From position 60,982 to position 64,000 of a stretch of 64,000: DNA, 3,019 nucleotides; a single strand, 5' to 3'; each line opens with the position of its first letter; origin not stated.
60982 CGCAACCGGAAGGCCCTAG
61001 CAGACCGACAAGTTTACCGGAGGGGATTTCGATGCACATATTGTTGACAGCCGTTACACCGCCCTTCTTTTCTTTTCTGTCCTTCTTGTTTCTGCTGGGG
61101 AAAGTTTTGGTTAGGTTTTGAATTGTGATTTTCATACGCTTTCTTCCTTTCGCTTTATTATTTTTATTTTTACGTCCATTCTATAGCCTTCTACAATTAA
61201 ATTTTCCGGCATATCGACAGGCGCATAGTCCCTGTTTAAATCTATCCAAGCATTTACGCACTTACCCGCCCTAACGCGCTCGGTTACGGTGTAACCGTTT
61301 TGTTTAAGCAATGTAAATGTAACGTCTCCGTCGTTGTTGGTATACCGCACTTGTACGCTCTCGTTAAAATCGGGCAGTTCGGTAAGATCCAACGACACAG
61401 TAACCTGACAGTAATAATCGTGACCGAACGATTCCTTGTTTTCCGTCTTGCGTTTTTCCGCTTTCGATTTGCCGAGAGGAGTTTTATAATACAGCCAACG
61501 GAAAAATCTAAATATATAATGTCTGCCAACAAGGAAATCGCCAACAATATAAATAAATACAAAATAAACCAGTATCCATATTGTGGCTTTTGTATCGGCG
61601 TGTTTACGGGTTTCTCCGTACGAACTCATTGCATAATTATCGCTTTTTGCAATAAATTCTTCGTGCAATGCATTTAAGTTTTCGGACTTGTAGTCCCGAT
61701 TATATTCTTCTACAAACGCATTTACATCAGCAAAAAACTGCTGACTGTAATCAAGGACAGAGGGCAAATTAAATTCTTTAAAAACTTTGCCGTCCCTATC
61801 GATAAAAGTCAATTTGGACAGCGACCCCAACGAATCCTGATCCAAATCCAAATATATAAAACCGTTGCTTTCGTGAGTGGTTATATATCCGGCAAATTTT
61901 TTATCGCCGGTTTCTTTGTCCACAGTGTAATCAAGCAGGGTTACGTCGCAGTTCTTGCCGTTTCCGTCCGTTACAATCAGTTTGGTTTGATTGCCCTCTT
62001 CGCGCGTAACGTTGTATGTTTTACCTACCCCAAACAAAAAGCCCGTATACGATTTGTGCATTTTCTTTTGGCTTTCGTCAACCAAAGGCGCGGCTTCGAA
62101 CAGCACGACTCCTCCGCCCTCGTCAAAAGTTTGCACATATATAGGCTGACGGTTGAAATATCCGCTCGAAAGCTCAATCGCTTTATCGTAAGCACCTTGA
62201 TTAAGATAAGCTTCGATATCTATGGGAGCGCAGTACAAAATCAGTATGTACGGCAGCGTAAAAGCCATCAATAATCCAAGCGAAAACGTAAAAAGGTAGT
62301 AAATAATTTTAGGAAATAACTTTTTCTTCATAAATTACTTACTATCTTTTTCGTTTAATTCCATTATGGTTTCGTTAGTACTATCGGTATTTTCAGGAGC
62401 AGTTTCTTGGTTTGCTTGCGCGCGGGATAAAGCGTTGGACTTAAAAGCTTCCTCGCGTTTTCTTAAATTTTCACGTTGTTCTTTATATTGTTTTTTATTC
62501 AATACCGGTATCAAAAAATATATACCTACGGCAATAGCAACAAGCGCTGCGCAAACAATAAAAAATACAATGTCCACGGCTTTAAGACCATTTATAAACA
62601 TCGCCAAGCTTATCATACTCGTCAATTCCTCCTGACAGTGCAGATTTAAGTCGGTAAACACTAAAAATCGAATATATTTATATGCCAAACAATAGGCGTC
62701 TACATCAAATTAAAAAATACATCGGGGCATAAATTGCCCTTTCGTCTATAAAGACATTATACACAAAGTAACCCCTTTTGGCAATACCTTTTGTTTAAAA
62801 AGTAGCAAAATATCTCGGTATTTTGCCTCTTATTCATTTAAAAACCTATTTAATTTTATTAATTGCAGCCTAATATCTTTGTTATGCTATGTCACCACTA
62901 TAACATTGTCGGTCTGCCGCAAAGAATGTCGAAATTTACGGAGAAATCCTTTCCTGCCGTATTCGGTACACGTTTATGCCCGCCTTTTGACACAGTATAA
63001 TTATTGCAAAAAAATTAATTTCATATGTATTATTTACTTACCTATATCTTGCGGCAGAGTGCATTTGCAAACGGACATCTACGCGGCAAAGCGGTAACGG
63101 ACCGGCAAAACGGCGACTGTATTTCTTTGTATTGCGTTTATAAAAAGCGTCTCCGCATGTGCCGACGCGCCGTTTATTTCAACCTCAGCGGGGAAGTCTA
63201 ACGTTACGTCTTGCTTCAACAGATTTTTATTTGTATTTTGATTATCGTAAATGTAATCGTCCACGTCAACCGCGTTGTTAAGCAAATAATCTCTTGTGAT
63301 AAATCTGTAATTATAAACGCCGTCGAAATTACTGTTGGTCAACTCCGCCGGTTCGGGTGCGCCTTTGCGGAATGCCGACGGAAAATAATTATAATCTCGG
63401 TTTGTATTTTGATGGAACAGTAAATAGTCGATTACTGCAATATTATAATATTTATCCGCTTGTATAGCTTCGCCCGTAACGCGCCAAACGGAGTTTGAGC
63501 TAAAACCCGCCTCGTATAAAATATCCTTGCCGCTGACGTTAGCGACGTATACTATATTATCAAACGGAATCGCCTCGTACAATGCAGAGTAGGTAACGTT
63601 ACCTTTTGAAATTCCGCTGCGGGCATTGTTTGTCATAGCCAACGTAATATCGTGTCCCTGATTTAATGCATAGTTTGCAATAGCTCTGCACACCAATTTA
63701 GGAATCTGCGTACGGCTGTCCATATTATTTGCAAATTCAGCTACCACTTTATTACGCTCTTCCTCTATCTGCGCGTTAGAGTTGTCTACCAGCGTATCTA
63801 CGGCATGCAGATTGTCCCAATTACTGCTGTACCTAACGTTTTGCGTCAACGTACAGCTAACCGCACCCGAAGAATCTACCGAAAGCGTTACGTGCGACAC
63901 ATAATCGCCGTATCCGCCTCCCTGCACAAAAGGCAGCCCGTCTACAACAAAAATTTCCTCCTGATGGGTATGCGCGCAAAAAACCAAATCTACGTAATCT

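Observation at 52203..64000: Nuclease-plus-importer operon: SNase lipoprotein, OB/Ig lipoprotein and a sugar-family ABC transporter in one 10-kb unit, flanked by a 5'-nucleotidase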

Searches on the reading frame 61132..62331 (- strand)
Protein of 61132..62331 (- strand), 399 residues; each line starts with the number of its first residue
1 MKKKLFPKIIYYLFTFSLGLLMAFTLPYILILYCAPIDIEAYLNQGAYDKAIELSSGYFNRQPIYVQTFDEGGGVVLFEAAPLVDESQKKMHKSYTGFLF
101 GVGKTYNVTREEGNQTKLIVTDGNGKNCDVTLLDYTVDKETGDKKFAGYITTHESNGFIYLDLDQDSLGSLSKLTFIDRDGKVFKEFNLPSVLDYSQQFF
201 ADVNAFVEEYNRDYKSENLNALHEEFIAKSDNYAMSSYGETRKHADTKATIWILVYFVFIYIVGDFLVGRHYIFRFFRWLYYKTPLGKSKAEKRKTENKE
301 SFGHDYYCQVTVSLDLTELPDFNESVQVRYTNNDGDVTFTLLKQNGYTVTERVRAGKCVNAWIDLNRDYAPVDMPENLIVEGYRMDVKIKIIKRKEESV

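Call 3: search_protein_families(library=pfam, proteins=[window:61132-62331:-], max_evalue=0.01)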
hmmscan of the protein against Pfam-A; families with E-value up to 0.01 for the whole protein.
window:61132-62331:- (399 aa): 0 families

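Call 21: search_protein_families(library=ncbifam, proteins=[window:61132-62331:-], max_evalue=1)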
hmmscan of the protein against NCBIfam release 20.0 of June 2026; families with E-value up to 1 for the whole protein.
window:61132-62331:- (399 aa): 0 families
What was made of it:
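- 61132..62331 (-): g2: 399-aa two-TM membrane protein (extracellular beta domain, cytoplasmic beta-sandwich). Orphan family; stop codon overlaps the ATPase start. No Pfam or NCBIfam match (calls 3, 21).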

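Call 31: find_homologous_proteins(query=window:61132-62331:-)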
Query window:61132-62331:- (399 aa): 91 proteins with E <= 0.001 among 3551 candidates.
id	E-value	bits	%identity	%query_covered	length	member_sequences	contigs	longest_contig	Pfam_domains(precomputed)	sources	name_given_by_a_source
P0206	1.8e-247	839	97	95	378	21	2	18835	-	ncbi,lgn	-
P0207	1.9e-202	691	75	100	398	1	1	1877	-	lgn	-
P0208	1.2e-169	583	65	99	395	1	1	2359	-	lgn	-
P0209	1.8e-168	579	65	100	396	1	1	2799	-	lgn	-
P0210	8.4e-155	534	61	100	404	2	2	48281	-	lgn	-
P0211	2.7e-153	529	63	100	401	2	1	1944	-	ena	-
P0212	7.2e-151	521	59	100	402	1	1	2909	-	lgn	-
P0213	9.7e-151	520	61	100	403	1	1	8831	-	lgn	-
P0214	1.4e-145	503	59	100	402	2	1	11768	-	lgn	-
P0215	3.2e-145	502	59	100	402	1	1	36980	-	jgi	-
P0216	8.4e-145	501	59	100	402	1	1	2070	-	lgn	-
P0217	1.1e-144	500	59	100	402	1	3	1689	-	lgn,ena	-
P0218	6.4e-144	498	59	100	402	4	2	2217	-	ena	-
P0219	6.8e-143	495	58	100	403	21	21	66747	-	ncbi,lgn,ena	-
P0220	1.0e-140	487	58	99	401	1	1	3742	-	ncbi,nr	ncbi:MAG: hypothetical protein NC132_06975 [Corallococcus sp.]|nr:hypothetical protein [Corallococcu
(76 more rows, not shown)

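Call 46: predict_structure(alignment_id=A3)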
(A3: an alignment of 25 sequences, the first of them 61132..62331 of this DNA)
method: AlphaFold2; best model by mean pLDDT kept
length: 399 residues; sequences in the alignment: 25
mean_pLDDT: 85.2   pTM: 0.62
mean pLDDT of the five models: 85.2, 84.5, 83.6, 82.3, 80.2
residues with pLDDT >= 90: 164; 70-90: 191; 50-70: 33; < 50: 11
segments of 3 or more residues with pLDDT < 50: 298-301, 396-399
pLDDT, mean of each block of 10 residues (from residue 1): 69 87 87 87 94 93 95 94 82 96 89 91 94 81 79 88 93 97 95 96 97 95 97 90 86 87 70 66 71 54 67 86 86 81 89 82 85 83 84 62
secondary structure, 60 per line:
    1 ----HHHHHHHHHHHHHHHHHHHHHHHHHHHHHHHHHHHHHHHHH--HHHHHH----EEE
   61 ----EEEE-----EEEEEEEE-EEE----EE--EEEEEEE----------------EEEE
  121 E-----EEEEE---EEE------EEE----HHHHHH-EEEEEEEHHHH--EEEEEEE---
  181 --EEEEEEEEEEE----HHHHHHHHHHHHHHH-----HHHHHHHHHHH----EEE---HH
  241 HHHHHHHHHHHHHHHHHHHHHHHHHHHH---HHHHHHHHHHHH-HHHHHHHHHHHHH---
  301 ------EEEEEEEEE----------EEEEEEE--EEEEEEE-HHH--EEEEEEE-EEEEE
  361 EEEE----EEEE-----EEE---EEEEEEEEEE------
elements in order: H5-45 H48-53 E58-60 E65-68 E74-81 E83-85 E94-100 E117-121 E127-131 E135-137 E144-146 H151-156 E158-164 H165-168 E171-177 E183-193 H198-212 H218-228 E233-235 H239-268 H272-283 H285-297 E307-315 E326-332 E335-341 E348-354 E356-364 E369-372 E378-380 E384-393
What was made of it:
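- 61132..62331 (-): AlphaFold pLDDT 85: TM helices 5-45 and 239-268, strand-rich 58-235 and 307-393 (call 46).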

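Call 50: fold_search(model_id=the predicted structure, library=pdb)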
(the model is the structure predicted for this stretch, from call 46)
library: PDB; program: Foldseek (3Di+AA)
matches with E <= 10: 481; with E <= 0.001: 1
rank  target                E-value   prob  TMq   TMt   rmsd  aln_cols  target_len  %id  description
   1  5xya                  3.0e-04  0.92  0.18  0.06  28.4       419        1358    9  Crystal structure of a serine protease from Streptococcus species (released 2018-08-08)
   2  5xyr                  1.0e-03  0.84  0.18  0.06  30.7       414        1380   10  Crystal structure of a serine protease from Streptococcus species (released 2018-08-08)
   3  7edd                  1.0e-03  0.84  0.18  0.06  29.6       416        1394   10  Crystal structure of a serine protease from Streptococcus pyogenes (released 2021-05-12)
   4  3is1                  4.2e-03  0.77  0.16  0.16  29.3       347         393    7  Crystal structure of functional region of UafA from Staphylococcus saprophyticus in C2 form at 2.45 angstrom resolution (released 2010-09-08)
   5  3irp                  4.9e-03  0.80  0.18  0.17  29.3       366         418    6  Crystal structure of functional region of UafA from Staphylococcus saprophyticus at 1.50 angstrom resolution (released 2010-09-08)
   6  6vjb                  5.8e-03  0.77  0.18  0.06  27.5       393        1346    8  Crystal structure of a catalytically inactive CXC Chemokine-degrading protease SpyCEP from Streptococcus pyogenes (released 2020-04-15)
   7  6fwv_B                9.7e-03  0.57  0.17  0.13  29.6       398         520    8  The Bacillus anthracis TIE protein (released 2018-08-08)
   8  3irz                  9.7e-03  0.51  0.17  0.17  29.8       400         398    7  Crystal structure of functional region of UafA from Staphylococcus saprophyticus in P212121 form (released 2010-09-08)
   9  6qgi                  2.3e-02  0.11  0.09  0.08  19.4       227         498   12  Crystal structure of VP5 from Haloarchaeal pleomorphic virus 2 (released 2019-02-27)
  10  4uzg                  2.4e-02  0.33  0.16  0.22  33.1       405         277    8  Crystal structure of group B streptococcus pilus 2b backbone protein SAK_1440 (released 2015-05-13)
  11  6fwv_A                2.6e-02  0.41  0.17  0.14  29.6       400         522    9  The Bacillus anthracis TIE protein (released 2018-08-08)
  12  3kpt_B                2.9e-02  0.54  0.17  0.19  30.1       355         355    8  Crystal structure of BcpA, the major pilin subunit of Bacillus cereus (released 2009-11-24)
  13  9snp_F                3.6e-02  0.99  0.16  0.38   4.4        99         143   12  VHL/Elongin B/Elongin C complex with compound 60 (released 2026-04-01)
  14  3kpt_A                3.8e-02  0.47  0.17  0.19  29.2       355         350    8  Crystal structure of BcpA, the major pilin subunit of Bacillus cereus (released 2009-11-24)
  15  4e2u                  5.1e-02  0.11  0.09  0.16  14.7       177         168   13  Crystal Structures of RadAmin intein from Pyrococcus horikoshii (released 2012-05-16)
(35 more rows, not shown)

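Call 77: search_protein_representatives(alignment_id=A3)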
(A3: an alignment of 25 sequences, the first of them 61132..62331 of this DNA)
Query: 25 sequences, 401 profile positions. Proteins with E-value up to 0.001 (for the whole library): 129; up to 1e-10: 100; up to 1e-30: 70. The best 129 are listed.
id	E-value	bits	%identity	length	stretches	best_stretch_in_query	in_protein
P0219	1.7e-184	629.7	-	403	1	1-401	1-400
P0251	7.7e-172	588.0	-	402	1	1-401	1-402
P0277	1.3e-160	551.1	-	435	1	1-400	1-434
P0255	1.2e-147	508.4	-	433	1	3-400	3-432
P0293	5.0e-145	499.7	-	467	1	1-400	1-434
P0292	3.2e-140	483.9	-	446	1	1-400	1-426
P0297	2.0e-138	478.0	-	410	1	1-401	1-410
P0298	1.5e-136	471.8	-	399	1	2-400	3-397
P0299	4.3e-136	470.3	-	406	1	1-398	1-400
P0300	1.3e-133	462.2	-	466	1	1-400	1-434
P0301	4.9e-133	460.2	-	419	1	1-400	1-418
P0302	2.7e-131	454.5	-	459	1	1-398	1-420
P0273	2.5e-129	448.0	-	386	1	1-400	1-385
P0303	1.1e-128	446.0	-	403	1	4-400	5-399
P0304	1.4e-127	442.3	-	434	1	1-401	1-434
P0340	3.3e-59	217.1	-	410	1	1-399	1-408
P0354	5.0e-35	137.5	-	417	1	9-398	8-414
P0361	2.4e-28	115.5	-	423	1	6-393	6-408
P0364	7.9e-25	103.9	-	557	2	1-225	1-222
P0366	6.9e-24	100.8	-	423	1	1-393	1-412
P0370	1.1e-20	90.3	-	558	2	201-395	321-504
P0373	6.8e-17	77.8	-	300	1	7-287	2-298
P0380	1.6e-13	66.7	-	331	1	7-289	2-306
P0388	1.0e-11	60.7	-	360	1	7-289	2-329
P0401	3.7e-07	45.7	-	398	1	7-296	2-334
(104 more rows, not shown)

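Call 78: list_cluster_members(proteins=[P0354, P0361, P0366, P0364, P0370, P0373, P0380, P0388, P0401, P0340])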
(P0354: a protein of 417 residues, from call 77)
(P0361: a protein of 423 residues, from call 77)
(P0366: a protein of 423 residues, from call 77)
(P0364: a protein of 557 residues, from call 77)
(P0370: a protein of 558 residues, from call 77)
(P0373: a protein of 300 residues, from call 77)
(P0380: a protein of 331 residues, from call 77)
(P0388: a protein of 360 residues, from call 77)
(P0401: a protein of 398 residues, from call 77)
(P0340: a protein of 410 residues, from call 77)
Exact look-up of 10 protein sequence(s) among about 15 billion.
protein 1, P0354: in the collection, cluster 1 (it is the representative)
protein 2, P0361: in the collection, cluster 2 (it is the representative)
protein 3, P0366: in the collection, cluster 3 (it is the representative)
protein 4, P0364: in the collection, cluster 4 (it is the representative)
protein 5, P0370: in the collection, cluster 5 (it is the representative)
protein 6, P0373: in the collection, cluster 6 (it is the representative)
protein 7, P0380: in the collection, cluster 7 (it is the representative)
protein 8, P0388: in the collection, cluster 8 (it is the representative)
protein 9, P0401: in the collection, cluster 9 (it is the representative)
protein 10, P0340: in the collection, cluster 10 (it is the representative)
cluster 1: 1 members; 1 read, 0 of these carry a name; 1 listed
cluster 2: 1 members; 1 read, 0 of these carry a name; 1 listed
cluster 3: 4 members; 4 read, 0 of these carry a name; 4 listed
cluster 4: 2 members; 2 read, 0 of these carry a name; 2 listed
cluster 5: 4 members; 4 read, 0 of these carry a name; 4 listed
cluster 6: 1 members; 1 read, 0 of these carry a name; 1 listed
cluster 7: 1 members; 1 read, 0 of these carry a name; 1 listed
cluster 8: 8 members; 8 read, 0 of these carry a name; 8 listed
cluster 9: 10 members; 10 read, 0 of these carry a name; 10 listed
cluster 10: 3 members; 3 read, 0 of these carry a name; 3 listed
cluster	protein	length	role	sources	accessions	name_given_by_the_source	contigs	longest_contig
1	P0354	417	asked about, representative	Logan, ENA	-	-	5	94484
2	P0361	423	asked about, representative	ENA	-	-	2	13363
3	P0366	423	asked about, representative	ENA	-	-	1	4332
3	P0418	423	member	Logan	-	-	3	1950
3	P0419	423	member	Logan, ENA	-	-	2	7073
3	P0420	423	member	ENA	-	-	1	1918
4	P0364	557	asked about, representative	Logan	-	-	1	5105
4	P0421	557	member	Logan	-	-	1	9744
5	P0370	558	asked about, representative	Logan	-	-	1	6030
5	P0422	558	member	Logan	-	-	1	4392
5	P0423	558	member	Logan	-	-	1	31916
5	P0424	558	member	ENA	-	-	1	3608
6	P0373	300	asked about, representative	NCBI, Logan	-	-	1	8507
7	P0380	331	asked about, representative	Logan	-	-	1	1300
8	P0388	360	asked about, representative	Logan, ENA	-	-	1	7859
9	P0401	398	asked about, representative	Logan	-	-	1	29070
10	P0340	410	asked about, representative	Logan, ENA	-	-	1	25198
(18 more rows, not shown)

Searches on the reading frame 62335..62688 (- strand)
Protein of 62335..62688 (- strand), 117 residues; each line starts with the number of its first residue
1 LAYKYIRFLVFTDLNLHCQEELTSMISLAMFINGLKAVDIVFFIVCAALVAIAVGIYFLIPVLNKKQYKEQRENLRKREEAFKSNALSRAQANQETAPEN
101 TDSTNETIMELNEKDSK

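Call 3: search_protein_families(library=pfam, proteins=[window:62335-62688:-], max_evalue=0.01)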
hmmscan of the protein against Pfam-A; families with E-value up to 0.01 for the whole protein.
window:62335-62688:- (117 aa): 1 family
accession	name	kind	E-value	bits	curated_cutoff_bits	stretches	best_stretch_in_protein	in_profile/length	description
PF01733.24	Nucleoside_tran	-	0.0021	17.9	29.8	1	26-107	49-133/309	Nucleoside transporter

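Call 21: search_protein_families(library=ncbifam, proteins=[window:62335-62688:-], max_evalue=1)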
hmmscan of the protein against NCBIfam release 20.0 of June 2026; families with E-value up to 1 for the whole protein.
window:62335-62688:- (117 aa): 8 families
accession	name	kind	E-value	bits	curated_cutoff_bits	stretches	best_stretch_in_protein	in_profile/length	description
TIGR00939.1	2a57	subfamily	7.3e-05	21.7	297.5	1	25-107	157-241/439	nucleoside Transporter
NF045998.1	cleave_ABC_plasm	equivalog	0.0022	16.3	500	1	23-114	275-367/673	Mbov_0121 family peptidase domain-containing ABC transporter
NF007332.0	PRK09821.1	equivalog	0.0044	16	524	1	34-100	169-237/454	GntP family transporter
NF046005.2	near_gluc_PtsG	equivalog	0.0052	17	45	1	39-80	4-46/85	MPN207a family PTS transporter accessory protein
TIGR00917.1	2A060601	subfamily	0.0054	14.4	1016.5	1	15-108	217-309/1204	NPC intracellular cholesterol transporter 1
TIGR00860.1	LIC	subfamily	0.0059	15.4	280.2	1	34-107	302-371/462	cation transporter family protein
TIGR03142.1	cytochro_ccmI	equivalog_domain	0.074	13.4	29.3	1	42-82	2-41/118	c-type cytochrome biogenesis protein CcmI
TIGR04361.1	TrbK_Ti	equivalog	0.12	12.7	50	1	40-84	3-48/64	entry exclusion protein TrbK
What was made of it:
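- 62335..62616 (-): g1: 93-aa single-pass membrane protein with a charged C-terminal tail. No known family. It has only sub-threshold, meaningless hits in Pfam and NCBIfam (calls 3, 21).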

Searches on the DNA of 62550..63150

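Call 59: search_rna_families(source=window, start=62550, end=63150, threshold=evalue, max_evalue=1)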
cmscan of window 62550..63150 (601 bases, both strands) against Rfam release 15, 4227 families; matches with E-value up to 1: 0.
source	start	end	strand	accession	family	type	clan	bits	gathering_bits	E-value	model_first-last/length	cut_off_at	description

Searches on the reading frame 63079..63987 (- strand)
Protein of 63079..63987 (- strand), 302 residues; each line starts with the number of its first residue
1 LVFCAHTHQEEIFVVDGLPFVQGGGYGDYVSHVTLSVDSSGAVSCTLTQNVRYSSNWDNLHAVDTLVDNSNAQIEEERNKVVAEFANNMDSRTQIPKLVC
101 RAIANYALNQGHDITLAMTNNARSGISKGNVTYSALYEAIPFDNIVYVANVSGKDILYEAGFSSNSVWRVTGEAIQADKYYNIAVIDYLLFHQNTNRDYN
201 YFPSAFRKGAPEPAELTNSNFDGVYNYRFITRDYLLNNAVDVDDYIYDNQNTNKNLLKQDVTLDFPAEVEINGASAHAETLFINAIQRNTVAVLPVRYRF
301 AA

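Call 3: search_protein_families(library=pfam, proteins=[window:63079-63987:-], max_evalue=0.01)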
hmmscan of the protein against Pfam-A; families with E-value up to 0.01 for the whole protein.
window:63079-63987:- (302 aa): 1 family
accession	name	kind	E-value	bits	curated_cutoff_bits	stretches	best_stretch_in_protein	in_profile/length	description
PF02872.23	5_nucleotid_C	-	2e-11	44.7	23.6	1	87-156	16-82/158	5'-nucleotidase, C-terminal domain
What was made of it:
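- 63079..64000 (-): Neighbour only: C-terminal part of a 5'-nucleotidase-family gene, cut by the window end. Not part of the conserved unit. 5_nucleotid_C E 2e-11 (call 3).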

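Call 56: search_protein_families(library=pfam, proteins=[window:63079-63987:-], max_evalue=0.01)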
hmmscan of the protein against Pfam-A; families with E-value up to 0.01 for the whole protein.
window:63079-63987:- (302 aa): 1 family
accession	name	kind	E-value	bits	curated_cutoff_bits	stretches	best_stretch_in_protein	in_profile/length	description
PF02872.23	5_nucleotid_C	-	2e-11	44.7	23.6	1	87-156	16-82/158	5'-nucleotidase, C-terminal domain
